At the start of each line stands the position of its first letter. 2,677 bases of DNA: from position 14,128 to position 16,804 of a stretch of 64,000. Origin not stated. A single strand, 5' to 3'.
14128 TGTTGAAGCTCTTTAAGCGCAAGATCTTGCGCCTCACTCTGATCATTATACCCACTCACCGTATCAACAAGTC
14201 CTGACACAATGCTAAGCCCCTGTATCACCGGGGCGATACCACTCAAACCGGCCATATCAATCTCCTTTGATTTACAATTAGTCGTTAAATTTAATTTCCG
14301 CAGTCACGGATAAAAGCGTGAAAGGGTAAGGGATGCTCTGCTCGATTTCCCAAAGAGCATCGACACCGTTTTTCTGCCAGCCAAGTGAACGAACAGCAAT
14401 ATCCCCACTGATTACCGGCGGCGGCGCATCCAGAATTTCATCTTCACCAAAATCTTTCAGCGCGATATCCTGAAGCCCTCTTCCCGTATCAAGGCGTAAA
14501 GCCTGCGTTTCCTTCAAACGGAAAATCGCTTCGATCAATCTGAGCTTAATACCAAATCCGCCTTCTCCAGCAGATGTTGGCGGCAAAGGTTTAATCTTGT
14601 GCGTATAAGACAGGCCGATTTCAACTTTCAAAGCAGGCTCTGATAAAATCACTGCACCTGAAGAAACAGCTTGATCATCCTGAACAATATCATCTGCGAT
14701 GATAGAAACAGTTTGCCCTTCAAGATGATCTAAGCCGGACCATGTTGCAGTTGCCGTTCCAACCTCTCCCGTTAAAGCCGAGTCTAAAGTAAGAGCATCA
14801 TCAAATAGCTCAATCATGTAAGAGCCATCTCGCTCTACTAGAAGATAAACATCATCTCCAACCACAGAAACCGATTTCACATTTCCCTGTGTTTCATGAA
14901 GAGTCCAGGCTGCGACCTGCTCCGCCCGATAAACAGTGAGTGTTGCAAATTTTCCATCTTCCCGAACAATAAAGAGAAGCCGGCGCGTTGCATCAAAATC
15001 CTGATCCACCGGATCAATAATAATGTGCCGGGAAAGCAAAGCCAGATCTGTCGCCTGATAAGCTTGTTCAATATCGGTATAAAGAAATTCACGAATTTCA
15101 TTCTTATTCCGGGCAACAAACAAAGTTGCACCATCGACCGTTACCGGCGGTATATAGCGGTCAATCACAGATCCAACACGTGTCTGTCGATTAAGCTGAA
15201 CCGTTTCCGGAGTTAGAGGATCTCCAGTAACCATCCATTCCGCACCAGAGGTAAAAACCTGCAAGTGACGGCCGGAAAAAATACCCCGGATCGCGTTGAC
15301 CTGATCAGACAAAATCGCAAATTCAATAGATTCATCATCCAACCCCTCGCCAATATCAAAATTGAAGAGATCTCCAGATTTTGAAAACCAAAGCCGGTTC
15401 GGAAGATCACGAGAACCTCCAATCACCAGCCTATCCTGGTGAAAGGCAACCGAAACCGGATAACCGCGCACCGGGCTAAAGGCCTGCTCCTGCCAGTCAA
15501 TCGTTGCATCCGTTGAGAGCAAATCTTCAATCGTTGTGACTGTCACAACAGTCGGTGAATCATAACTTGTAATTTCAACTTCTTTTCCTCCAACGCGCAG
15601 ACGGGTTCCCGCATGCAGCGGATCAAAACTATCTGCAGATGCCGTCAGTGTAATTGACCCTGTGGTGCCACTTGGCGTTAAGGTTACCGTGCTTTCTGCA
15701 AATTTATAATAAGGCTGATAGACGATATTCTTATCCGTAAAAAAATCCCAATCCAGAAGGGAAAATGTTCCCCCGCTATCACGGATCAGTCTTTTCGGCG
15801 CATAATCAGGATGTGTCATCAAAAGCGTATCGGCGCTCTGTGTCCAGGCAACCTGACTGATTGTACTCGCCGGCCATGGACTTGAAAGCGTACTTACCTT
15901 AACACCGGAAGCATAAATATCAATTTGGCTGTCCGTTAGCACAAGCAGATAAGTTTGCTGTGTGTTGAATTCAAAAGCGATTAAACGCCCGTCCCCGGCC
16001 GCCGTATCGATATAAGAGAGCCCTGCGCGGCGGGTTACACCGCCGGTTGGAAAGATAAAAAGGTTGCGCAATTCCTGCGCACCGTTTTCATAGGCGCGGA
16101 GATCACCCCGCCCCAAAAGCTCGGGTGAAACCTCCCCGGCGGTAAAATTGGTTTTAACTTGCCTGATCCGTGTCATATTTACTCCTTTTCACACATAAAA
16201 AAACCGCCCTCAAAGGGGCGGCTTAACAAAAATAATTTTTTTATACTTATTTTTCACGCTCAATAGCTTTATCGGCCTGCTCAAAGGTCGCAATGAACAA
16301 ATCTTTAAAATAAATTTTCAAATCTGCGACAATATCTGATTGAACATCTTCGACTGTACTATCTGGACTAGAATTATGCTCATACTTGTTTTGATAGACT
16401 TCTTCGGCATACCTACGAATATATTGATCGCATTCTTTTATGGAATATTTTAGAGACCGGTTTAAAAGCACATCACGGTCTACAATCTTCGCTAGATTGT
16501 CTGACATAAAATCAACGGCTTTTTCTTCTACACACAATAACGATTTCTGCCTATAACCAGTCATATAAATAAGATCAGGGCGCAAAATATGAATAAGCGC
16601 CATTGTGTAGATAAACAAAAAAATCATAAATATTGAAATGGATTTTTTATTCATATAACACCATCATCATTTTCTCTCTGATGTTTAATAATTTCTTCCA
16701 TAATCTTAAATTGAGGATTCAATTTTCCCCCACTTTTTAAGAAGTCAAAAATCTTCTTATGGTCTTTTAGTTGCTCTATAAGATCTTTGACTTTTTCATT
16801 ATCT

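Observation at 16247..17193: A second, miniature PG-binding / PPLP-junction / variable-tail protein with a coupled membrane partner, inserted between tail tubular A and B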

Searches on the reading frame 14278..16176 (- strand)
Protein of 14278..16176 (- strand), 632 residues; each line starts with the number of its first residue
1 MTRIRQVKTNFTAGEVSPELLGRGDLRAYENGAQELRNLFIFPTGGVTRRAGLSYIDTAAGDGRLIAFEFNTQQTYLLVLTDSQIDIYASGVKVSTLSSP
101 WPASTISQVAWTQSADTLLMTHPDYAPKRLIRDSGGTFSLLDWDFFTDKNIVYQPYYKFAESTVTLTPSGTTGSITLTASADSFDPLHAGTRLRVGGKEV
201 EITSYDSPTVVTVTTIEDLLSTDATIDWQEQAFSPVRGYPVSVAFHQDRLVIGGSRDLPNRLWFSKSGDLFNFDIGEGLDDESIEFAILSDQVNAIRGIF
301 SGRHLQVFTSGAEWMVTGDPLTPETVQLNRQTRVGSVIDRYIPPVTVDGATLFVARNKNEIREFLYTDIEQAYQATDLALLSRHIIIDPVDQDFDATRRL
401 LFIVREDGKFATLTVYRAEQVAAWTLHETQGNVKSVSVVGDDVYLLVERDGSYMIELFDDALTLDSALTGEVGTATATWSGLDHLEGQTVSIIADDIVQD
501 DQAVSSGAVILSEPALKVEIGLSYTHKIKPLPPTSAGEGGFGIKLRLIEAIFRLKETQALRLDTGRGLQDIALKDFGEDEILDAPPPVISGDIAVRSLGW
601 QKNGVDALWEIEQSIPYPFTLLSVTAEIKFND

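Call 5: search_protein_families(library=pfam, proteins=[window:14278-16176:-], max_evalue=0.01)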
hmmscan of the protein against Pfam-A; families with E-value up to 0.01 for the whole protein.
window:14278-16176:- (632 aa): 0 families

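Call 6: search_protein_families(library=phrogs, proteins=[window:14278-16176:-], max_evalue=0.01)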
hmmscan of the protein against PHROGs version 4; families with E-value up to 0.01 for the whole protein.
window:14278-16176:- (632 aa): 5 families
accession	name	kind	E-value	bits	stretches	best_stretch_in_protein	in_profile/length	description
phrog_376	-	tail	3.4e-148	496.2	2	196-632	256-711/712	tail protein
phrog_15566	-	tail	1e-59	203.5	2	201-449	7-265/552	tail protein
phrog_20269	-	unknown function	7.4e-25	88.7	1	5-215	4-221/374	-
phrog_30010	-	unknown function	7e-13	49.2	2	470-519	412-461/517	-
phrog_457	-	tail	1.3e-08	34.9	1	243-459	357-581/793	tail protein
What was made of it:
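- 14278..16176 (-): Tail tubular protein B (gp12-like, 632 aa). Downstream flank of the insertion. phrog_376, E=3e-148 (call 6)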

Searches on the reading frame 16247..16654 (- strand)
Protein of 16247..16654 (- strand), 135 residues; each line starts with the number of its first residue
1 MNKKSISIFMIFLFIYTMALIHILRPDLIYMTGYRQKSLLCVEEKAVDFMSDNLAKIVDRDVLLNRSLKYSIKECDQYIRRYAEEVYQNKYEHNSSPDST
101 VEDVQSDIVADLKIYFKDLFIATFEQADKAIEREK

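Call 5: search_protein_families(library=pfam, proteins=[window:16247-16654:-], max_evalue=0.01)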
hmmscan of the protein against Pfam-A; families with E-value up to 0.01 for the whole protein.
window:16247-16654:- (135 aa): 0 families

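Call 6: search_protein_families(library=phrogs, proteins=[window:16247-16654:-], max_evalue=0.01)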
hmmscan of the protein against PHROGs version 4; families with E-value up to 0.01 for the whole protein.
window:16247-16654:- (135 aa): 0 families

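Call 23: find_homologous_proteins(query=window:16247-16654:-, max_evalue=0.01)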
Query window:16247-16654:- (135 aa): 1 proteins with E <= 0.01 among 5 candidates.
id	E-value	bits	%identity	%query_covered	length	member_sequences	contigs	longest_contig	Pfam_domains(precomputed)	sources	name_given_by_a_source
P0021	1.9e-80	285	100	100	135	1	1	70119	-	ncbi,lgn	-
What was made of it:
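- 16247..16654 (-): Partner gene (135 aa). N-terminal TM anchor (residues 3-24, KK at the N-terminus, so N-in/C-out is predicted). A helical domain of about 110 aa with two Cys (C41, C75). AT-rich. ATGA-coupled to the 180-aa gene. No homologue among 5.8 billion proteins (call 23).
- The partner has no homologue (call 23). The partner has no homologues (call 23).
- Tried and rejected: The word-indexed search of 5.8 billion proteins found only the protein itself (call 23).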

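Call 34: predict_structure(protein=window:16247-16654:-)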
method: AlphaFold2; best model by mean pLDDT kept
length: 135 residues; sequences in the alignment: 1
mean_pLDDT: 72.8   pTM: 0.61
mean pLDDT of the five models: 72.8, 58.1, 47.9, 46.4, 45.1
residues with pLDDT >= 90: 3; 70-90: 80; 50-70: 42; < 50: 10
segments of 3 or more residues with pLDDT < 50: 1-3, 26-30
pLDDT, mean of each block of 10 residues (from residue 1): 50 58 49 72 79 70 82 87 86 73 89 80 72 71
secondary structure, 60 per line:
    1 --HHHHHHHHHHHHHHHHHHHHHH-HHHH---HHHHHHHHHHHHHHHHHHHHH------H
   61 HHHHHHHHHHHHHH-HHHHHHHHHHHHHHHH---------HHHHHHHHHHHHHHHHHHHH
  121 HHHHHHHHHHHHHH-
elements in order: H3-24 H26-29 H33-53 H60-74 H76-91 H101-134
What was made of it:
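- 16247..16654 (-): AF2 single sequence: pLDDT 72.8, all helical (call 34).
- The single-sequence AF2 model of the partner is a coherent TM-plus-helical-bundle fold (pLDDT 72.8, call 34).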

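Call 45: fold_search(model_id=the predicted structure, library=pdb)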
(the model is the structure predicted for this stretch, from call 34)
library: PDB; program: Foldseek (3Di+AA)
matches with E <= 10: 138; with E <= 0.001: 0
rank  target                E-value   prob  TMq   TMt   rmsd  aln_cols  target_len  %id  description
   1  1ez3_A                1.1e+00  0.15  0.24  0.26   9.1       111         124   15  CRYSTAL STRUCTURE OF THE NEURONAL T-SNARE SYNTAXIN-1A (released 2000-06-07)
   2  1ez3_B                2.0e+00  0.10  0.23  0.24   8.9       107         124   15  CRYSTAL STRUCTURE OF THE NEURONAL T-SNARE SYNTAXIN-1A (released 2000-06-07)
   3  4up6_B                2.4e+00  0.12  0.26  0.28   9.4       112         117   16  Crystal structure of the wild-type diacylglycerol kinase refolded in the lipid cubic phase (released 2014-10-22)
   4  9dzw_A                2.8e+00  0.11  0.30  0.29  11.6       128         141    8  De novo calcium channel hexamer, CalC6_3 with DHR extensions (released 2025-10-01)
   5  5hbu_A                2.8e+00  0.08  0.25  0.21   8.9       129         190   13  Structure of the E. coli nucleoid occlusion protein SlmA bound to DNA and the C-terminal tail of the cytoskeletal cell (released 2016-04-13)
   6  5kbw_B                2.9e+00  0.35  0.46  0.39   4.8       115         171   11  Crystal structure of TmRibU, the riboflavin-binding S subunit from the Thermotoga maritima ECF transporter (released 2016-06-29)
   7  6ho9                  2.9e+00  0.14  0.36  0.29   8.2       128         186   15  TRANSCRIPTIONAL REPRESSOR ETHR FROM MYCOBACTERIUM TUBERCULOSIS IN COMPLEX WITH BDM44825 (released 2018-12-26)
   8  9m05_D                2.9e+00  0.08  0.25  0.19  15.7       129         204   15  Cryo-EM structure of dVGAC complexed with iodide (released 2025-10-29)
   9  7yp7_R                3.1e+00  0.12  0.32  0.20  10.0       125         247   11  apo-ADGRG2 coupled to Gs (released 2022-08-24)
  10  7jpv_E                3.3e+00  0.15  0.34  0.33   9.9       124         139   12  Rabbit Cav1.1 in the presence of 1 micromolar (S)-(-)-Bay K8644 in nanodiscs at 3.4 Angstrom resolution (released 2020-11-18)
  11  8yq6_D                3.3e+00  0.10  0.26  0.19   7.4        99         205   13  Cryo-EM structure of a de novo designed voltage-gated anion channel (dVGAC) (released 2025-09-24)
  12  7sk5_A                3.3e+00  0.10  0.31  0.17  11.0       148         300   11  Cryo-EM structure of ACKR3 in complex with CXCL12 and an intracellular Fab (released 2022-07-27)
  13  1zww_A                3.3e+00  0.09  0.24  0.18  25.4       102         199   12  Crystal structure of endophilin-A1 BAR domain (released 2005-08-02)
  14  5x3x_Q                3.3e+00  0.09  0.26  0.16  16.1       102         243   15  2.8A resolution structure of a cobalt energy-coupling factor transporter-CbiMQO (released 2017-04-05)
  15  3k6c_D                3.7e+00  0.08  0.21  0.26   8.6        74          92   16  Crystal structure of protein ne0167 from nitrosomonas europaea (released 2009-10-27)
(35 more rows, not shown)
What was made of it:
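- Tried and rejected: The best Foldseek PDB match had E=1.1 (call 45).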

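Call 76: search_protein_families(library=padloc, proteins=[window:16247-16654:-], max_evalue=0.01)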
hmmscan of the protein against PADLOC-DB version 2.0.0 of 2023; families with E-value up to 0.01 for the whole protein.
window:16247-16654:- (135 aa): 0 families

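Call 77: search_protein_families(library=ncbifam, proteins=[window:16247-16654:-], max_evalue=0.01)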
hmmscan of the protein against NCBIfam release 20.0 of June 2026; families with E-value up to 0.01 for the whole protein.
window:16247-16654:- (135 aa): 0 families
